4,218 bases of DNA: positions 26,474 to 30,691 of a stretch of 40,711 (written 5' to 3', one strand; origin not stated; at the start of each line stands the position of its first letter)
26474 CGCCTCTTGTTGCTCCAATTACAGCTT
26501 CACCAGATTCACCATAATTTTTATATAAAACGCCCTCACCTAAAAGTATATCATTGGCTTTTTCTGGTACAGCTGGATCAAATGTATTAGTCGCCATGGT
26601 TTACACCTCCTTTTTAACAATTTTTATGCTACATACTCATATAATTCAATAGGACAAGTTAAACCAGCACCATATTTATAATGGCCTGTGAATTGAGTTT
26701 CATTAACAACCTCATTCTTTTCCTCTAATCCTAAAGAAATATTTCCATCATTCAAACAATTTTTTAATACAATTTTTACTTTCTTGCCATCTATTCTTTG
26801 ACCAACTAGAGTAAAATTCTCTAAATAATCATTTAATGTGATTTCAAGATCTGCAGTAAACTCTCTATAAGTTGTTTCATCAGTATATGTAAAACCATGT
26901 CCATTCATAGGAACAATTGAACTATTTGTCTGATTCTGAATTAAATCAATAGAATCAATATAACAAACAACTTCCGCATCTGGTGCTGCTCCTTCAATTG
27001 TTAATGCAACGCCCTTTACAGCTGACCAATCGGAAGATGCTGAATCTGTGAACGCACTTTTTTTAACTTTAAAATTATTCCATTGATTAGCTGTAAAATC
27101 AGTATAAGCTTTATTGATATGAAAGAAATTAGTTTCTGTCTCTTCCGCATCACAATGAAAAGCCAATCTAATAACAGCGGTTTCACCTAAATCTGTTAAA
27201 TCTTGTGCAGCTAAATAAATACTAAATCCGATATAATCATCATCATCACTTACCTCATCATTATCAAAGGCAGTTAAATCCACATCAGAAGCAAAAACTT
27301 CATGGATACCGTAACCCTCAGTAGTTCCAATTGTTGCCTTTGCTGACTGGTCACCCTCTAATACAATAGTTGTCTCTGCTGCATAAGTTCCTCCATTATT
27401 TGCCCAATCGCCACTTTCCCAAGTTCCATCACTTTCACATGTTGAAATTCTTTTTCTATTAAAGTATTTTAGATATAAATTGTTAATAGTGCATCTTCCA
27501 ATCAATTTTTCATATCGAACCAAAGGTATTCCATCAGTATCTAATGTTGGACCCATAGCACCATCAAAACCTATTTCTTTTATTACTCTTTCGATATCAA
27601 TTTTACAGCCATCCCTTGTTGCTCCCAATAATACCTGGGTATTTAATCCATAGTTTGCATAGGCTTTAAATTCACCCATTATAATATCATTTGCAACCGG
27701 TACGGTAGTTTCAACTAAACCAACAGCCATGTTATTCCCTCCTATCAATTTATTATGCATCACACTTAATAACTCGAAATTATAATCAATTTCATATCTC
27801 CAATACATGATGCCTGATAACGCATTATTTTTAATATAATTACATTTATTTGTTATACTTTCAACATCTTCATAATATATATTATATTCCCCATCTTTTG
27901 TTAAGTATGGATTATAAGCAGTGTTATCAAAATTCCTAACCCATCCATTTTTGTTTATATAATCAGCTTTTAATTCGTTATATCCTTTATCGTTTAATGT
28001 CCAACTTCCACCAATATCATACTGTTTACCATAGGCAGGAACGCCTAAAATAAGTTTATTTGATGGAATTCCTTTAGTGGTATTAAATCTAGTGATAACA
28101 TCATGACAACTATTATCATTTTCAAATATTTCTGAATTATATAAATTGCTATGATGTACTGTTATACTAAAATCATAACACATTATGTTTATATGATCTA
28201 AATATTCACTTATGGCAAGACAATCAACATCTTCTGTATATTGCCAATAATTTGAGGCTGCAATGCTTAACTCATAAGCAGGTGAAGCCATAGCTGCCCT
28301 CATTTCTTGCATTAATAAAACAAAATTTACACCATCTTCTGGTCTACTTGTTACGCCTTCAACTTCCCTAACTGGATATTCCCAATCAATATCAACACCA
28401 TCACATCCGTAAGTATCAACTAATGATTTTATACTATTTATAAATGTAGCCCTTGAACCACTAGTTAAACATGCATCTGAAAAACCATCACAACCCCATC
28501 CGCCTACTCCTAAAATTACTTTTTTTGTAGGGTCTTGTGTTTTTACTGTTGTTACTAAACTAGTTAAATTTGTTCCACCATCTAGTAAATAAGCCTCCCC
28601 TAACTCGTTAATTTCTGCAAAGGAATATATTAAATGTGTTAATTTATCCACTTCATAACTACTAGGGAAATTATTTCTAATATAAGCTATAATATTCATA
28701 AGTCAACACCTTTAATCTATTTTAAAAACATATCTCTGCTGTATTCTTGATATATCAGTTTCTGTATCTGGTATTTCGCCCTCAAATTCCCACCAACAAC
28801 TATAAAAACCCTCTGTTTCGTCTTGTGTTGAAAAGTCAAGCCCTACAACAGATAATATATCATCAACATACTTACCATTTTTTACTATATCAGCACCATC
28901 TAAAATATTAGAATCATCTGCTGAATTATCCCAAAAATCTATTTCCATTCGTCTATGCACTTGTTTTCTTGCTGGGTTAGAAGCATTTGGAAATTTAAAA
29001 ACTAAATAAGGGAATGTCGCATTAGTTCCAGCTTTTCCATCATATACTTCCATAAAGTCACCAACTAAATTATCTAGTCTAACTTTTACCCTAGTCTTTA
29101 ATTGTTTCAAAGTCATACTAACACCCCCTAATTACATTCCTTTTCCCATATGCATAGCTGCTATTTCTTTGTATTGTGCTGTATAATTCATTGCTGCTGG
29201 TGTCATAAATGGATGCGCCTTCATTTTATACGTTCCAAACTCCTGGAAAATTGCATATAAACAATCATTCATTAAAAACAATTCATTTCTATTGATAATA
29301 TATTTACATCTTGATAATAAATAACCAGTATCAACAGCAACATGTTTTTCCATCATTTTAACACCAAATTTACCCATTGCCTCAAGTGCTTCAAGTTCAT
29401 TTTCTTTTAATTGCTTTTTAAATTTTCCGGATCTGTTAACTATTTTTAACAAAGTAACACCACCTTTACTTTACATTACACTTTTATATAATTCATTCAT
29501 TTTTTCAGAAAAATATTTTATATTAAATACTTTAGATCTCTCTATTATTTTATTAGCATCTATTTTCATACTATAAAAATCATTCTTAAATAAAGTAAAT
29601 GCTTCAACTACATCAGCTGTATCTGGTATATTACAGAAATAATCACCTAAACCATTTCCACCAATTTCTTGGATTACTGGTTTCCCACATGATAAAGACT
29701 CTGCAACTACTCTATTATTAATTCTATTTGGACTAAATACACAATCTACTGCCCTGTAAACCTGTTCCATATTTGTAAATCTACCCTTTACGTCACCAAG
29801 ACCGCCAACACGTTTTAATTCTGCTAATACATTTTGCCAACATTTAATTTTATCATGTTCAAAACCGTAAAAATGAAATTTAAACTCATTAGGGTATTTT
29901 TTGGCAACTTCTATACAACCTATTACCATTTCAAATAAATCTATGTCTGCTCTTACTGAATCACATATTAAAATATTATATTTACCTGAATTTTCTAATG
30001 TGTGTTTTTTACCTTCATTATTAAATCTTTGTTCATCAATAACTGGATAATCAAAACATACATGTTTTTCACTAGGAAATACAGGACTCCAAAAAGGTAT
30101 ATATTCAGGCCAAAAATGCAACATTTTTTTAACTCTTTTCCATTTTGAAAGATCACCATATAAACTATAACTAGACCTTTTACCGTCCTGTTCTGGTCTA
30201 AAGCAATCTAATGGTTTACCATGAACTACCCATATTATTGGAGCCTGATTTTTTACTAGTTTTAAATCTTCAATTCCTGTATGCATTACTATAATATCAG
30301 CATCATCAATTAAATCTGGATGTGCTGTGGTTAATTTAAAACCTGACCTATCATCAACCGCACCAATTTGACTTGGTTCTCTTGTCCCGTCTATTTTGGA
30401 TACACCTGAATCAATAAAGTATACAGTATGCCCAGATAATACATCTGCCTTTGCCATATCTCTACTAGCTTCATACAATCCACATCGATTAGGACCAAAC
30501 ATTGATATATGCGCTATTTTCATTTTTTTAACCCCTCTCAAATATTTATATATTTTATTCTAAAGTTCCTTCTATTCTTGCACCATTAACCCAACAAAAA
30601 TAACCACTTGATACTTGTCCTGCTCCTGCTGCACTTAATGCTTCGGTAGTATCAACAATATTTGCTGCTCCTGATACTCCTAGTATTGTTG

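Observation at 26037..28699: GH18 glycosidase fused in frame to a tail-tube paralog, with an internal RBS and ATG at the domain boundary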

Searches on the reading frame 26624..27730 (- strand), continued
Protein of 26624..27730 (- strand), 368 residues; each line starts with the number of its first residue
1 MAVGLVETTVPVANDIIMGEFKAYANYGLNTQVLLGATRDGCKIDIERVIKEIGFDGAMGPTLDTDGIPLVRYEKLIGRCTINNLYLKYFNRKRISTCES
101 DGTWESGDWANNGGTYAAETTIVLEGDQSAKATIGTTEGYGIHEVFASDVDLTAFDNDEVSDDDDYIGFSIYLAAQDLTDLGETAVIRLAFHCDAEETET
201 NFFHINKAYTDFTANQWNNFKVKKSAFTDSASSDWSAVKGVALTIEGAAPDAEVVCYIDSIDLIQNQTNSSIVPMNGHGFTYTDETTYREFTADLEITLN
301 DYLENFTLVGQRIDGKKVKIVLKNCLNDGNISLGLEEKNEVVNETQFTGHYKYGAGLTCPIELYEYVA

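Call 72: find_encoding_contigs(protein=P0218, flank=6000, max_places=2)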
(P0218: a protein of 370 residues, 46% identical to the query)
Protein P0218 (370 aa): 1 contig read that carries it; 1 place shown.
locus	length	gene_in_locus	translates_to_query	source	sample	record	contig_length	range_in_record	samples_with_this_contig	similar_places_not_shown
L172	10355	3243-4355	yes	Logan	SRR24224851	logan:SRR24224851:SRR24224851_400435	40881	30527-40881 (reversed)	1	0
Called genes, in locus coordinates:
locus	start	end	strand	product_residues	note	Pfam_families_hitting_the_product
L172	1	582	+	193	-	?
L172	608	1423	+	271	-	-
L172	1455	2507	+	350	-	-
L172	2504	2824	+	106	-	-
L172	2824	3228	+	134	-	-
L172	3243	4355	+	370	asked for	-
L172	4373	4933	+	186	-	-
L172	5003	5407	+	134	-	-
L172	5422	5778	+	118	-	-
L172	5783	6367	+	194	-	-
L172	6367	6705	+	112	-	-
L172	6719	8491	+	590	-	PF20155:TMP_3 (faint), PF10145:PhageMin_Tail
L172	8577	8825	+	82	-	-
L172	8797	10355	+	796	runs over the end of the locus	PF00041:fn3 (weak)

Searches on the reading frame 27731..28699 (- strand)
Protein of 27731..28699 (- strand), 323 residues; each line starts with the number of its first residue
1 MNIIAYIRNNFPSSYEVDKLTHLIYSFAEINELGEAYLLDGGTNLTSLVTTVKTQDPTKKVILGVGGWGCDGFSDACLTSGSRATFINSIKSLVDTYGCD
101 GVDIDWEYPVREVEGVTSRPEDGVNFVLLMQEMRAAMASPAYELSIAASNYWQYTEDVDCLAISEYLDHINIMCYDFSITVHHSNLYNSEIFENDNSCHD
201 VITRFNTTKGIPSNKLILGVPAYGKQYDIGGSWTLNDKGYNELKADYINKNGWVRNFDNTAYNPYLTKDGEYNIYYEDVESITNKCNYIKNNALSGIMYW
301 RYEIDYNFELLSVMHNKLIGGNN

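Call 24: search_solved_structures(query=window:27731-28699:-, max_evalue=0.001, show_alignments=2)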
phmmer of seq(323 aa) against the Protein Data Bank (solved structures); distinct sequences matched with E-value up to 0.001: 150 (the best 60 are shown).
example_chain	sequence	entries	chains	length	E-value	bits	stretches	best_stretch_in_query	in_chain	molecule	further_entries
5gzu_A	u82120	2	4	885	1.4e-94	320.2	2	45-319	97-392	Chitinase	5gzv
5gzt_B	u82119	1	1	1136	2.9e-94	319.1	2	45-319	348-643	Chitinase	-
6tsb_AAA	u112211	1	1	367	2.9e-58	200.8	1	6-305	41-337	Peroxiredoxin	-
6t9m_AAA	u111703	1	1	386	3.4e-58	200.5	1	6-305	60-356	Peroxiredoxin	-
6inx_A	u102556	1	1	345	4.1e-47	164.1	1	14-316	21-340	N-acetylglucosaminidase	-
6kxn_A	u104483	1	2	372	4.8e-42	147.5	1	5-318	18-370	Family 18 chitinase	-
6kst_A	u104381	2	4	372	5.5e-42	147.3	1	5-318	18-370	Family 18 chitinase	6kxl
6kxm_A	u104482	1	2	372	2.8e-41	144.9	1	5-318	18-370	Family 18 chitinase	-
6bt9_A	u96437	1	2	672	8.9e-40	140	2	52-231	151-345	Chitinase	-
6hm1_A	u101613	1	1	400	2.3e-39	138.7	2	46-242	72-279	Glycoside hydrolase family 18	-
4ptm_A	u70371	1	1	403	2.4e-39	138.6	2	46-242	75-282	Glycoside hydrolase family 18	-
4lgx_A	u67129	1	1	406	2.4e-39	138.6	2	46-242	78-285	Glycoside hydrolase family 18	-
9bug_A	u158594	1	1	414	2.5e-39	138.5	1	45-269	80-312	Exochitinase 1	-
4nzc_A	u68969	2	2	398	3.1e-39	138.2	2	46-247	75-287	Glycoside hydrolase family 18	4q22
6f8n_A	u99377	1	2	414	6.9e-39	137.1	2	46-225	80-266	Glycoside hydrolase family 18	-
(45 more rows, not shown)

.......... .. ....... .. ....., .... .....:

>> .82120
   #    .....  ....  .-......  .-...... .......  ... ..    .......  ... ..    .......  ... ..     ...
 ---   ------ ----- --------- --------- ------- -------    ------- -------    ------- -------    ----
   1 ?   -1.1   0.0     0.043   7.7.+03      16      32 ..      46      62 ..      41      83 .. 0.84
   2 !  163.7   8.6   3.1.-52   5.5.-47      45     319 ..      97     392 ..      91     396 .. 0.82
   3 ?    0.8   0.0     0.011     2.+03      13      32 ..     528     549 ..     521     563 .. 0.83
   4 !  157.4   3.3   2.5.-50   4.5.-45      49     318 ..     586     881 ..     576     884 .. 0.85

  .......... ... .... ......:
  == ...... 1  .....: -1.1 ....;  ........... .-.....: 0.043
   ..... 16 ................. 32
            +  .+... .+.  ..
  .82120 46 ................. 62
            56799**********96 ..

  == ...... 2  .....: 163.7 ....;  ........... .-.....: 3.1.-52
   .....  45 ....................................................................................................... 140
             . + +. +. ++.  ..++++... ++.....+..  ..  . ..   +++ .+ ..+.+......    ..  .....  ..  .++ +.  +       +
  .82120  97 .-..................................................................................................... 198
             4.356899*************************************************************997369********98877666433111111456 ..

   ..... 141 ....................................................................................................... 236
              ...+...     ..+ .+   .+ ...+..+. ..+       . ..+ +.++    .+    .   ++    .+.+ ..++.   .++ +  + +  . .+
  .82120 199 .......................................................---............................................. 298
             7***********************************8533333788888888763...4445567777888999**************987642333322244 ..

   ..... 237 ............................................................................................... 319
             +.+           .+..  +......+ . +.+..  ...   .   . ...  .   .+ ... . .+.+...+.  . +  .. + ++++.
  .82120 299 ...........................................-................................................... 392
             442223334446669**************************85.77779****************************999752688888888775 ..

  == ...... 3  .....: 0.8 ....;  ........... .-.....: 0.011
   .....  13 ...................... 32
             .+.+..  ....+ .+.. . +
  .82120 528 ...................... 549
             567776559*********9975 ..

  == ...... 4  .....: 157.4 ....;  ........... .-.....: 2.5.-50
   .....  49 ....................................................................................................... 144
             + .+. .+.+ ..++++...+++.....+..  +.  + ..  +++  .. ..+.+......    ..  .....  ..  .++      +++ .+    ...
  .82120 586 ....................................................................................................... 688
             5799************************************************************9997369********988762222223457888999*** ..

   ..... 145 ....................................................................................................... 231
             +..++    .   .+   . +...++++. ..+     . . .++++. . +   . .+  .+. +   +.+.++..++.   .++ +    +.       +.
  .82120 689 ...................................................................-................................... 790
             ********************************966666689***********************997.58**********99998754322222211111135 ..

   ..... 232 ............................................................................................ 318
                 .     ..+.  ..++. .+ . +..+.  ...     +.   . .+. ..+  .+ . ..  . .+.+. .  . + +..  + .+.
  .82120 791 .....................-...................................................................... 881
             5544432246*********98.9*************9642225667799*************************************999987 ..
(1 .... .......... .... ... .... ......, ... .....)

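Call 50: find_related_loci(query=A3, collection=metagenome_contigs, flank=5000)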
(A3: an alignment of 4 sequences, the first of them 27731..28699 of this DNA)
Query A3 (323 aa) in metagenome_contigs; peptide patterns used: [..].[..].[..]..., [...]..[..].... (x = any residue, [..] = any of these).
600 stretches matched a pattern (row limit reached: there are more); 580 encode a relative of the query (tblastn E <= 1e-3); the best 80 are kept; 80 distinct loci.
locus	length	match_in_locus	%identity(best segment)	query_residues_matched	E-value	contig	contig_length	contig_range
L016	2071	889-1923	36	1-318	3e-60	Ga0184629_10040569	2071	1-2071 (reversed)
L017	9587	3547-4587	34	1-320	3e-56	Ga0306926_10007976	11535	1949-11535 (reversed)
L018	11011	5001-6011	35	2-318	5e-56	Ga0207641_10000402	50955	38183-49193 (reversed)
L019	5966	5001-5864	38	49-318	2e-55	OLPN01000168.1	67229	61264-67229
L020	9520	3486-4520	34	1-318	1e-55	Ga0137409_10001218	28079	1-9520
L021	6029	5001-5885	36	3-300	1e-54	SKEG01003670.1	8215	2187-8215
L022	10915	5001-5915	36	12-318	4e-54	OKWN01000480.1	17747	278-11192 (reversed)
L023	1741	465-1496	32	1-318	1e-55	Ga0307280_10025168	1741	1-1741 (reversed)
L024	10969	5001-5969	33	16-318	1e-53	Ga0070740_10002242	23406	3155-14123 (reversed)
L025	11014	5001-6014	33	2-318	4e-53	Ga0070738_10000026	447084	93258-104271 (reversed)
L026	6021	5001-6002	32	2-314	5e-53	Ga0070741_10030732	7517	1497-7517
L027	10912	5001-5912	33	36-318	5e-53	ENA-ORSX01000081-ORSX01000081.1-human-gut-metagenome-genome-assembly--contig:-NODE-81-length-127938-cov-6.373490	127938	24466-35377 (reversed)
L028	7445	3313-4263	36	3-321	7e-53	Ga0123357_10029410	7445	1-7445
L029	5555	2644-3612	35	14-314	1e-52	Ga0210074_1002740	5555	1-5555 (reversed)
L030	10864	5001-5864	36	49-318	3e-52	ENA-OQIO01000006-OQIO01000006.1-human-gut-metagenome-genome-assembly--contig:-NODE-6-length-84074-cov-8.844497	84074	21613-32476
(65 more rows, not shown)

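Call 51: find_related_loci(query=A3, collection=viral_contigs, flank=5000)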
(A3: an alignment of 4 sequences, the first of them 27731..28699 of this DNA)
Query A3 (323 aa) in viral_contigs; peptide patterns used: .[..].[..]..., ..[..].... (x = any residue, [..] = any of these).
191 stretches matched a pattern; 71 encode a relative of the query (tblastn E <= 1e-3); 71 distinct loci.
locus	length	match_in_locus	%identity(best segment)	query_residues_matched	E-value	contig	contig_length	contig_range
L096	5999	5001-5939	35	3-318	8e-55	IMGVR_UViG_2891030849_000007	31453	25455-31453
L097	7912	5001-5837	36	49-305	9e-44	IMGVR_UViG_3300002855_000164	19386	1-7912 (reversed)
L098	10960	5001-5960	28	1-323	6e-27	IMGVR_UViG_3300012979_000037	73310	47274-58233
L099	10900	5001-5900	28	49-318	2e-24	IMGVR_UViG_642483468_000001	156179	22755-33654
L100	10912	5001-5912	25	49-318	2e-24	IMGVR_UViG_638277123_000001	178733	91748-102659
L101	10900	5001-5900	29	49-318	4e-24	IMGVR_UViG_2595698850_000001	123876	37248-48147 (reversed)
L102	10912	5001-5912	25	49-318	4e-24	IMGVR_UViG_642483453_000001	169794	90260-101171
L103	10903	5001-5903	26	49-317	1e-23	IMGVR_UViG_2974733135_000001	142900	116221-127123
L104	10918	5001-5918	26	49-323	1e-23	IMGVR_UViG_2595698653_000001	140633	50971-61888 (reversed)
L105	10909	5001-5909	26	49-318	6e-23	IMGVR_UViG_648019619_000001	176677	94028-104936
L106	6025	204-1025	29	43-319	8e-23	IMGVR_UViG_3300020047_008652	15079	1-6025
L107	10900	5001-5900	26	49-318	1e-22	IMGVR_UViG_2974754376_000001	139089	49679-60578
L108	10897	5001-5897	26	49-317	8e-22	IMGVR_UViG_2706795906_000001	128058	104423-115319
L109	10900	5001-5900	25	49-318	5e-22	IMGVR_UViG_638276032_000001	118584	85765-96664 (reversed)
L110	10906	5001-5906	27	49-321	2e-21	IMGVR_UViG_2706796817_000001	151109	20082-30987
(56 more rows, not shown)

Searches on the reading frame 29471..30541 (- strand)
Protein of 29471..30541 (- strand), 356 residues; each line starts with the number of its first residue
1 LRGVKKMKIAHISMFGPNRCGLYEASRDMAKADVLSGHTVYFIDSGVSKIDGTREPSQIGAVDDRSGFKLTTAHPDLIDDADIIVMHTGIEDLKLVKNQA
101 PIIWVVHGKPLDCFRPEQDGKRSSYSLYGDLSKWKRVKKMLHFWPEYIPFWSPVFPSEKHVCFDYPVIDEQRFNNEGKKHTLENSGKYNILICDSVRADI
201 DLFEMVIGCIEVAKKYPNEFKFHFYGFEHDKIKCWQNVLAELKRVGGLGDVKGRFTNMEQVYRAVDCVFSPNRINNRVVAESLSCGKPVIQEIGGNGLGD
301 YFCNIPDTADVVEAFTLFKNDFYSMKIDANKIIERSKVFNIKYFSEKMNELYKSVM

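Call 4: search_protein_families(library=pfam, proteins=[window:29471-30541:-], max_evalue=0.01)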
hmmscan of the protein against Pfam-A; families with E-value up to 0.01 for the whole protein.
window:29471-30541:- (356 aa): 1 family
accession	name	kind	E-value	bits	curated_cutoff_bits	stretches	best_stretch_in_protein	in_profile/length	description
PF13692.12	Glyco_trans_1_4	-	0.00047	20.9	27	1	212-290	27-104/142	Glycosyl transferases group 1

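Call 5: search_protein_families(library=phrogs, proteins=[window:29471-30541:-], max_evalue=0.01)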
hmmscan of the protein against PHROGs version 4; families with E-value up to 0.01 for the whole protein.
window:29471-30541:- (356 aa): 0 families
